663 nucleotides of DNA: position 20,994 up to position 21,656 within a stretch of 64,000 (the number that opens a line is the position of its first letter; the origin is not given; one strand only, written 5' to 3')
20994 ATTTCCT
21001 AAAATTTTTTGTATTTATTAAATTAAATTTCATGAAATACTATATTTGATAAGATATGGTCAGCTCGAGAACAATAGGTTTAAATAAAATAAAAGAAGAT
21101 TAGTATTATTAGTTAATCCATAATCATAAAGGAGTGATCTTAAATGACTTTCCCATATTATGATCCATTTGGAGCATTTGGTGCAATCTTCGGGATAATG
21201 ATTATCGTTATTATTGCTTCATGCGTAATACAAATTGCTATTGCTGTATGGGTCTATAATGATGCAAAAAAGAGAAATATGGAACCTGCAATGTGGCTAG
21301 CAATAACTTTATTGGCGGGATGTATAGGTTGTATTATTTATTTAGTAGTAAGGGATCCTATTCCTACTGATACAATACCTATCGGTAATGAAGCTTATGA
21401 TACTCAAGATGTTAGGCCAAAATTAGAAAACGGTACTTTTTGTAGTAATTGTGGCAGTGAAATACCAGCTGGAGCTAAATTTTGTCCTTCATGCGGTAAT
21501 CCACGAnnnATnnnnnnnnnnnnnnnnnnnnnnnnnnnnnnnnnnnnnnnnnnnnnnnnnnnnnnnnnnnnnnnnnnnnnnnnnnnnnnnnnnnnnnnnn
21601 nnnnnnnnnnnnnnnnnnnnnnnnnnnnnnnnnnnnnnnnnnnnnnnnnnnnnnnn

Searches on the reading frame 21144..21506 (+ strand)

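Call 19: search_protein_families(library=pfam, proteins=[window:21144-21506:+], max_evalue=0.001)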
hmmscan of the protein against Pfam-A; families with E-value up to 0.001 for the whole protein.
window:21144-21506:+ (121 aa): 5 families
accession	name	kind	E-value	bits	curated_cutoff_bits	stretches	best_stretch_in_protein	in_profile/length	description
PF13240.11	Zn_Ribbon_1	-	1.6e-09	37.6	25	1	99-120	1-22/23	zinc-ribbon domain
PF12773.13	DZR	-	5.5e-06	26.9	27.3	1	100-118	1-19/45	Double zinc ribbon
PF13248.11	Zn_ribbon_3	-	7.9e-05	22.4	27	1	100-119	5-24/26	zinc-ribbon domain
PF18912.6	DZR_2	-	0.0009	19.5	27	0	95-120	19-45/56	Double zinc ribbon domain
PF17032.10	Zn_ribbon_15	-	0.00094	20.4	28.9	1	97-118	52-73/73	zinc-ribbon family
